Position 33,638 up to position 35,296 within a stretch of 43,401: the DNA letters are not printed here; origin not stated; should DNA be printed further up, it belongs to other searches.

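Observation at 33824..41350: Ten-gene Rieske-dioxygenase operon with an unusual mix of ring-cleavage and C-N-processing enzymes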

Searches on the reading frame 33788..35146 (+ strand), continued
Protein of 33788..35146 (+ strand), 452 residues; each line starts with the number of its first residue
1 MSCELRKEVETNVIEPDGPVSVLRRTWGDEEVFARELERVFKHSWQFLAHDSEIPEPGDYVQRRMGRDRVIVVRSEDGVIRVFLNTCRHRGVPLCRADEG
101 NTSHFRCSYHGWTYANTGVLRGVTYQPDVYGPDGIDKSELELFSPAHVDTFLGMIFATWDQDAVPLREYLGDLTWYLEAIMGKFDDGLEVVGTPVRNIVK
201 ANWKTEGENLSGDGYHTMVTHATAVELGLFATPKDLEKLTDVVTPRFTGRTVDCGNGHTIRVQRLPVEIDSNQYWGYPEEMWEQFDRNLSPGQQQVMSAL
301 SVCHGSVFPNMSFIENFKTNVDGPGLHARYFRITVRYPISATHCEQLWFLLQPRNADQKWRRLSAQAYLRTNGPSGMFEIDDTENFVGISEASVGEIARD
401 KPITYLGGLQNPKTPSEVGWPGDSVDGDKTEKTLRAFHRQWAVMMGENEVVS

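Call 17: find_encoding_contigs(protein=P0056, flank=10000, max_places=2)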
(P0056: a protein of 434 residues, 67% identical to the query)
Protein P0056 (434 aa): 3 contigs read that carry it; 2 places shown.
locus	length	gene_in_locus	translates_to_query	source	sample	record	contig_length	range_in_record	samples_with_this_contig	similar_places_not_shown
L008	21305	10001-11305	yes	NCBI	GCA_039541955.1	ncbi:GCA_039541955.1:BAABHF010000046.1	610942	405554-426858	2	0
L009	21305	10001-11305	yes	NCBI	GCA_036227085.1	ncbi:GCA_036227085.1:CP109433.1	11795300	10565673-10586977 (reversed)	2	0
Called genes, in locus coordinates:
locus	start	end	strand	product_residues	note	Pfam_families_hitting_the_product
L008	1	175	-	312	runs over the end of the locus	PF08240:ADH_N, PF00107:ADH_zinc_N, PF13602:ADH_zinc_N_2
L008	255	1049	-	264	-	PF00392:GntR, PF07702:UTRA (faint), PF08279:HTH_11 (weak)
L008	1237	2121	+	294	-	PF00941:FAD_binding_5, PF03450:CO_deh_flav_C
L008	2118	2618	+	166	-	PF00111:Fer2, PF13085:Fer2_3 (weak), PF01799:Fer2_2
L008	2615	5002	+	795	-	-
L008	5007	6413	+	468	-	PF06240:COXG, PF10604:Polyketide_cyc2 (weak), PF00106:adh_short, PF13561:adh_short_C2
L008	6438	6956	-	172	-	PF01243:PNPOx_N (weak)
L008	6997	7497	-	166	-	PF13302:Acetyltransf_3, PF00583:Acetyltransf_1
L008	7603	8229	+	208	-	PF04542:Sigma70_r2, PF08281:Sigma70_r4_2, PF04545:Sigma70_r4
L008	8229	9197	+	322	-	-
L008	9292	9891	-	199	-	PF02627:CMD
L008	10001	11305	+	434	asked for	PF00355:Rieske, PF00848:Ring_hydroxyl_A (weak)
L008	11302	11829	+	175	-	PF00866:Ring_hydroxyl_B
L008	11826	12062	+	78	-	-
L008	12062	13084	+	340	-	PF00701:DHDPS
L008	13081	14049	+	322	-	PF02423:OCD_Mu_crystall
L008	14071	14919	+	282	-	PF04199:Cyclase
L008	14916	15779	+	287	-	PF00795:CN_hydrolase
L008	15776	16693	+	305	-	PF00903:Glyoxalase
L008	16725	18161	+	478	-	PF00171:Aldedh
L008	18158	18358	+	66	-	PF06902:Fer4_19 (weak), PF13459:Fer4_15, PF13370:Fer4_13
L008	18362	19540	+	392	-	PF01266:DAO (faint), PF07992:Pyr_redox_2, PF13450:NAD_binding_8 (faint), PF00070:Pyr_redox, PF14759:Reductase_C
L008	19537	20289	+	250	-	PF01144:CoA_trans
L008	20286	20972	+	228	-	PF01144:CoA_trans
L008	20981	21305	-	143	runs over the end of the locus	PF11695:DUF3291 (weak)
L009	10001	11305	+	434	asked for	PF00355:Rieske, PF00848:Ring_hydroxyl_A (weak)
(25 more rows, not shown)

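Call 18: find_encoding_contigs(protein=P0058, flank=10000, max_places=2)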
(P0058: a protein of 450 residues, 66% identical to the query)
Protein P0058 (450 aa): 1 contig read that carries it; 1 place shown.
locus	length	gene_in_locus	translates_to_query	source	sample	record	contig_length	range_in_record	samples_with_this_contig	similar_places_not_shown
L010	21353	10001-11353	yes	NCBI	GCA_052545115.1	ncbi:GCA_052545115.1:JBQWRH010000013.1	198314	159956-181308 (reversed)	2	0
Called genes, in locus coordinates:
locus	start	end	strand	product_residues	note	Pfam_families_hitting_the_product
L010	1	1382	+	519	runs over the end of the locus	PF00501:AMP-binding, PF13193:AMP-binding_C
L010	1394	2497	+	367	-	PF08240:ADH_N, PF16912:Glu_dehyd_C (weak), PF00107:ADH_zinc_N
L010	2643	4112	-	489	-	PF00324:AA_permease, PF13520:AA_permease_2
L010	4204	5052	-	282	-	PF10703:MoaF, PF17409:MoaF_C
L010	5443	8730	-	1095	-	PF00069:Pkinase, PF07714:PK_Tyr_Ser-Thr, PF07719:TPR_2 (faint), PF13176:TPR_7 (faint), PF13424:TPR_12 (weak), PF00196:GerE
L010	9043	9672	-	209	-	PF02627:CMD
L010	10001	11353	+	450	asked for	PF00355:Rieske, PF00848:Ring_hydroxyl_A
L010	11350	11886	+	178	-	PF00866:Ring_hydroxyl_B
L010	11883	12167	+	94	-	-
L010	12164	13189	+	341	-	-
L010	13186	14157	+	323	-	PF02423:OCD_Mu_crystall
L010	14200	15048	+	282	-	PF04199:Cyclase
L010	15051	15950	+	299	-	PF00795:CN_hydrolase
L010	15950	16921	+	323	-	PF00903:Glyoxalase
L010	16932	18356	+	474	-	PF00171:Aldedh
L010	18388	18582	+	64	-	PF06902:Fer4_19 (weak), PF13459:Fer4_15, PF13370:Fer4_13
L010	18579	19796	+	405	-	PF01266:DAO (faint), PF07992:Pyr_redox_2, PF00070:Pyr_redox, PF14759:Reductase_C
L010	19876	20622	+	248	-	PF00106:adh_short, PF13561:adh_short_C2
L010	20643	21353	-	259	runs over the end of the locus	PF00392:GntR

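Call 22: find_encoding_contigs(protein=P0044, flank=10000, max_places=2)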
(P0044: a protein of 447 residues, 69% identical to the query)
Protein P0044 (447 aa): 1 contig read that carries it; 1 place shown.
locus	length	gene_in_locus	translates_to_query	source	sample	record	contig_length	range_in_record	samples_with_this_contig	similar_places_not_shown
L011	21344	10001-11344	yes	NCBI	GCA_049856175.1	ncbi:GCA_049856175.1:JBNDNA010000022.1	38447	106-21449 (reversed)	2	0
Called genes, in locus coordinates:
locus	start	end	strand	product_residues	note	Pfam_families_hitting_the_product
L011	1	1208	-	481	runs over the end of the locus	-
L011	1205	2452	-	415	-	PF01636:APH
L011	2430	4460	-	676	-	-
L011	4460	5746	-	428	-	PF13439:Glyco_transf_4, PF13579:Glyco_trans_4_4, PF00534:Glycos_transf_1, PF13692:Glyco_trans_1_4, PF13524:Glyco_trans_1_2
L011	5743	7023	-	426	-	PF13439:Glyco_transf_4 (weak), PF00534:Glycos_transf_1, PF13692:Glyco_trans_1_4, PF13524:Glyco_trans_1_2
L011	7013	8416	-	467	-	PF04101:Glyco_tran_28_C (weak)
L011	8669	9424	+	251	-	-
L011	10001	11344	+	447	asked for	PF00355:Rieske, PF00848:Ring_hydroxyl_A (weak)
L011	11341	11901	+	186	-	PF00866:Ring_hydroxyl_B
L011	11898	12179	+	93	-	-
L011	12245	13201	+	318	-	-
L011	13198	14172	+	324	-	PF02423:OCD_Mu_crystall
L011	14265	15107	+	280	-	PF04199:Cyclase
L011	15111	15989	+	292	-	PF00795:CN_hydrolase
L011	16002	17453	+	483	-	PF00171:Aldedh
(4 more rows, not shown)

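Call 27: find_encoding_contigs(protein=P0008, flank=10000, max_places=2)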
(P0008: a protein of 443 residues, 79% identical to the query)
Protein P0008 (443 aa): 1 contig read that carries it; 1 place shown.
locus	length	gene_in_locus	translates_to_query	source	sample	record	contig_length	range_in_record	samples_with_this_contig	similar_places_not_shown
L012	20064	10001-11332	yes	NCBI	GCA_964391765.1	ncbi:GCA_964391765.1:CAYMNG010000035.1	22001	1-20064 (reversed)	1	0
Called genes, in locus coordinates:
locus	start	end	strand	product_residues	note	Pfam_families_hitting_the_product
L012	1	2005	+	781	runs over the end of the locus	PF01315:Ald_Xan_dh_C, PF02738:MoCoBD_1, PF20256:MoCoBD_2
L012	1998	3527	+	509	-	PF00005:ABC_tran, PF13555:AAA_29 (faint), PF13304:AAA_21 (faint), PF00005:ABC_tran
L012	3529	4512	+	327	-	PF02653:BPD_transp_2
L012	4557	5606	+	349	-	PF00532:Peripla_BP_1, PF13407:Peripla_BP_4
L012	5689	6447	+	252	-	PF00106:adh_short, PF01370:Epimerase (weak), PF13561:adh_short_C2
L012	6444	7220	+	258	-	PF00106:adh_short, PF08659:KR, PF13561:adh_short_C2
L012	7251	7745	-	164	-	PF00903:Glyoxalase, PF13468:Glyoxalase_3 (faint), PF13669:Glyoxalase_4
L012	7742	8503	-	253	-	PF00106:adh_short, PF08659:KR (weak), PF13561:adh_short_C2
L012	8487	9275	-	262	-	PF00392:GntR, PF07702:UTRA (weak)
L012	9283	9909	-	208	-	PF02627:CMD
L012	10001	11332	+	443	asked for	PF00355:Rieske, PF00848:Ring_hydroxyl_A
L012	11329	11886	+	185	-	PF00866:Ring_hydroxyl_B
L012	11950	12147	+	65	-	-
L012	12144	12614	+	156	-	-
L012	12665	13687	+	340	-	-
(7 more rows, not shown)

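Call 28: find_encoding_contigs(protein=P0054, flank=10000, max_places=2)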
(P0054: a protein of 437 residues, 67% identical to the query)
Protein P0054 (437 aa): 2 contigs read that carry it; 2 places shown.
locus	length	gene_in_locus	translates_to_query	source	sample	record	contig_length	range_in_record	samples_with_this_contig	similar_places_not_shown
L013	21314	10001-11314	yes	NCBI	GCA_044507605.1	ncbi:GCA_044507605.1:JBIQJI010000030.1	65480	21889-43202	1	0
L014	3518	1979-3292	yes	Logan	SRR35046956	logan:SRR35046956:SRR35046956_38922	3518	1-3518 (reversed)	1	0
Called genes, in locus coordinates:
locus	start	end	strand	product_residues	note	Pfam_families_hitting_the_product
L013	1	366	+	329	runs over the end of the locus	PF00356:LacI, PF00532:Peripla_BP_1, PF13407:Peripla_BP_4, PF13377:Peripla_BP_3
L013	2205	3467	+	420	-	PF07690:MFS_1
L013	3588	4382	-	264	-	PF00392:GntR, PF08279:HTH_11 (faint), PF07702:UTRA (weak)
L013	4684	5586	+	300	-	PF00941:FAD_binding_5, PF03450:CO_deh_flav_C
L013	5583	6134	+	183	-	PF00111:Fer2, PF01799:Fer2_2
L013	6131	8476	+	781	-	PF01315:Ald_Xan_dh_C, PF02738:MoCoBD_1, PF20256:MoCoBD_2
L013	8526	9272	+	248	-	PF00106:adh_short, PF13561:adh_short_C2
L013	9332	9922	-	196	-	PF02627:CMD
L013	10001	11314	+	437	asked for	PF00355:Rieske, PF00848:Ring_hydroxyl_A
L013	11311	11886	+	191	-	PF00866:Ring_hydroxyl_B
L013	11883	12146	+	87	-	-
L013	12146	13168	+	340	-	PF00701:DHDPS (weak)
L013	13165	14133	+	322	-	PF02423:OCD_Mu_crystall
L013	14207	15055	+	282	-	PF04199:Cyclase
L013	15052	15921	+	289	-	PF00795:CN_hydrolase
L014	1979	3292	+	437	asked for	PF00355:Rieske, PF00848:Ring_hydroxyl_A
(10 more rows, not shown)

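Call 40: search_dna_similar(query=window:33788-35146:+, collection=plasmids, mode=protein, max_rows=25)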
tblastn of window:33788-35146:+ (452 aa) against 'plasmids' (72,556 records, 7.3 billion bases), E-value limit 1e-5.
Records with a match: 969; places in all: 1462; records where one place covers at least 80% of the query: 319.
Best place of each record, by identity: <60% 969.
By first word of the organism name: Rhizobium 139; Sinorhizobium 88; Phaeobacter 66; Rhodococcus 63; Pseudosulfitobacter 40; Paracoccus 31; Sphingobium 28; Pseudomonas 27; Azospirillum 24; Novosphingobium 23; and 126 more.
By predicted mobility (MOB-suite, as given by PLSDB): non-mobilizable 549; conjugative 305; mobilizable 115.
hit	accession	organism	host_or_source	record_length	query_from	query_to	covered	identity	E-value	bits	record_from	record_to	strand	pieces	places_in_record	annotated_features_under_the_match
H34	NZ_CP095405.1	Rhodococcus opacus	Whole organism,nitrophenolics and ...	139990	1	445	98%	39.2%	5e-85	291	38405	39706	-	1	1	Rieske 2Fe-2S domain-containing protein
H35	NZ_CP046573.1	Rhodococcus sp. WAY2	cell culture,bacterial consortium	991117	1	445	98%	39.0%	2e-86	295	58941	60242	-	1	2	Rieske 2Fe-2S domain-containing protein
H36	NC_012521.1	Rhodococcus opacus B4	-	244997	1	445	98%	39.0%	4e-86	295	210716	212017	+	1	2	Rieske 2Fe-2S domain-containing protein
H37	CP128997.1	Rhodococcus opacus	sludge,sludge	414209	1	445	98%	39.0%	4e-86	295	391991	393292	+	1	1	SRPBCC family protein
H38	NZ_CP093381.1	Rhodococcus opacus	cell culture,forest soil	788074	1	445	98%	39.0%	4e-86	295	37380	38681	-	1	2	Rieske 2Fe-2S domain-containing protein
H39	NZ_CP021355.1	Rhodococcus oxybenzonivorans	river sediment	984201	1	445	98%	39.0%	4e-86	295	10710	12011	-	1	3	Rieske 2Fe-2S domain-containing protein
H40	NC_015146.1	Pseudarthrobacter phenanthrenivorans Sphe3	creosote-polluted soil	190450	1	452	100%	38.3%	6e-81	280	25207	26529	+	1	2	Rieske 2Fe-2S domain-containing protein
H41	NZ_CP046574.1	Rhodococcus sp. WAY2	cell culture,bacterial consortium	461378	1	445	98%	38.8%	1e-85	293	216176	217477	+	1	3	Rieske 2Fe-2S domain-containing protein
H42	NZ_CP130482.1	Rhodococcus aetherivorans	Bacteria, whole organism,Rough variant ...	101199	1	445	98%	38.6%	1e-85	293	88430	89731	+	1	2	Rieske 2Fe-2S domain-containing protein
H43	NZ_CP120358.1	Rhodococcus rhodochrous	single cell,petroleum contaminated soil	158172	1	445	98%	38.6%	2e-85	293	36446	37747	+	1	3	Rieske 2Fe-2S domain-containing protein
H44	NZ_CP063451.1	Rhodococcus pyridinivorans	oil-polluted soil,Libyan oil-polluted ...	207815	1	445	98%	38.6%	2e-85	293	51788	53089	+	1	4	Rieske 2Fe-2S domain-containing protein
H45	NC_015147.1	Pseudarthrobacter phenanthrenivorans Sphe3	creosote-polluted soil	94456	10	446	97%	37.6%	2e-76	267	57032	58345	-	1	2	aromatic-ring-hydroxylating dioxygenase subunit alpha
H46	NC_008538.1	Arthrobacter sp. FB24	-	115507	10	446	97%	37.6%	2e-76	267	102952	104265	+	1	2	aromatic-ring-hydroxylating dioxygenase subunit alpha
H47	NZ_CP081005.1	Mycobacterium sp. IDR2000157661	Homo sapiens,Isolate,Hand Laceration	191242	25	447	94%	38.6%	8e-79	273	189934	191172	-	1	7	none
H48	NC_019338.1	Arthrobacter sp. J3.37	heavy aromatic hydrocarbon contaminated ...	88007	10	442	96%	37.5%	3e-75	263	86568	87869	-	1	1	Rieske 2Fe-2S domain-containing protein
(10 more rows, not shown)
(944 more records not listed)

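Call 52: find_homologous_proteins(query=L010:14200-15045:+, max_evalue=1e-30)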
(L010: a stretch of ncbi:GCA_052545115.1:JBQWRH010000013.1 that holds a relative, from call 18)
Query L010:14200-15045:+ (282 aa): 1278 proteins with E <= 1e-30 among 1842 candidates; the best 120 are listed.
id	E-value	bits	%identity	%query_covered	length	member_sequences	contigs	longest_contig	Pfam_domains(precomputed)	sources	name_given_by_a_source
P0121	3.2e-175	600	90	98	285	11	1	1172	PF04199.20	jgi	jgi:kynurenine formamidase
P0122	1.8e-174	597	90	98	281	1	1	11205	PF04199.20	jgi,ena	jgi:kynurenine formamidase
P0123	2.0e-174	597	90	98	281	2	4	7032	PF04199.20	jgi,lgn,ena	jgi:kynurenine formamidase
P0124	2.4e-174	597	89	98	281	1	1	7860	PF04199.20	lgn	-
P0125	5.1e-174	596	89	98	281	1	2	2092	PF04199.20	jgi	jgi:kynurenine formamidase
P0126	9.1e-174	595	88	99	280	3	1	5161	PF04199.20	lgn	-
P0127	1.4e-173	594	89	98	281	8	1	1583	PF04199.20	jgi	jgi:kynurenine formamidase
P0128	1.6e-173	594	90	98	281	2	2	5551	PF04199.20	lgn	-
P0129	2.0e-172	591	87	99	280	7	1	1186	PF04199.20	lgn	-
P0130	2.8e-172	590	89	98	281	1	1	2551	PF04199.20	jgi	jgi:kynurenine formamidase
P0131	1.4e-166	571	88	97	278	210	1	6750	PF04199.20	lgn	-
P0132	1.4e-164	565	84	98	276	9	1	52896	PF04199.20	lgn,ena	-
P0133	8.7e-163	559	80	100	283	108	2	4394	PF04199.20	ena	-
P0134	8.6e-161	552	82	98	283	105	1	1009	PF04199.20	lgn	-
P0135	5.3e-157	540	81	100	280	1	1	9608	PF04199.20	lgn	-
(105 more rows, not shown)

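Call 58: search_protein_families(library=ncbifam, proteins=[L008:16725-18161:+], max_evalue=0.00001)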
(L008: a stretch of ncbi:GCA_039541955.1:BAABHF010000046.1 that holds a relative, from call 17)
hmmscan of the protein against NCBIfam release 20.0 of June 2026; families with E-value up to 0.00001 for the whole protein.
L008:16725-18161:+ (478 aa): 42 families (the best 25 are shown)
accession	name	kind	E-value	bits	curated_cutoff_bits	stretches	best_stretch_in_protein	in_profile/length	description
TIGR01780.1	SSADH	subfamily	6.3e-157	523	646.35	1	24-471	1-448/448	succinate-semialdehyde dehydrogenase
NF008415.0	PRK11241.1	equivalog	2.5e-144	481.6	828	1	7-476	13-481/482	NADP-dependent succinate-semialdehyde dehydrogenase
NF010000.0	PRK13473.1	subfamily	1.6e-116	389.7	615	1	8-475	6-472/475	aminobutyraldehyde dehydrogenase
NF006916.0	PRK09407.1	equivalog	3e-108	362.7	521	1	16-474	30-491/526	succinic semialdehyde dehydrogenase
TIGR01804.1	BADH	equivalog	3e-107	359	668.6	1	8-471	1-467/467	betaine-aldehyde dehydrogenase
NF045735.1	PaDhStyDPseudo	equivalog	2.4e-104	349.7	850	1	8-474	6-480/483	phenylacetaldehyde dehydrogenase StyD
NF009725.0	PRK13252.1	equivalog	1.4e-102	343.7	593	1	7-477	9-481/488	betaine-aldehyde dehydrogenase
TIGR02299.1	HpaE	equivalog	3.7e-102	342.4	638.35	1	7-476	3-477/488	5-carboxymethyl-2-hydroxymuconate semialdehyde dehydrogenase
NF045736.1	PaDhStyDRhodo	equivalog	5.5e-100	335.2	800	1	5-475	3-477/479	phenylacetaldehyde dehydrogenase StyD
NF006915.0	PRK09406.1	equivalog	6.9e-99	331.8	730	1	26-471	7-452/457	NADP-dependent succinic semialdehyde dehydrogenase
NF007497.0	PRK10090.1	equivalog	1.2e-97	327.7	500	1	7-475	9-477/480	aldehyde dehydrogenase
TIGR03216.1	OH_muco_semi_DH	equivalog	4.6e-96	322.3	693.25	1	8-469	4-473/481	2-hydroxymuconic semialdehyde dehydrogenase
NF052305.1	DioxValDhHalo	equivalog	5.3e-96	322.4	750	1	6-468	6-474/483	2,5-dioxovalerate dehydrogenase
NF042989.1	AldDh_AldH_Clos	equivalog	4.1e-91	306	800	1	25-471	6-453/458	aldehyde dehydrogenase AldH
TIGR04284.1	aldehy_Rv0768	hypoth_equivalog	1.3e-86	291.5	775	1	8-474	4-477/480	aldehyde dehydrogenase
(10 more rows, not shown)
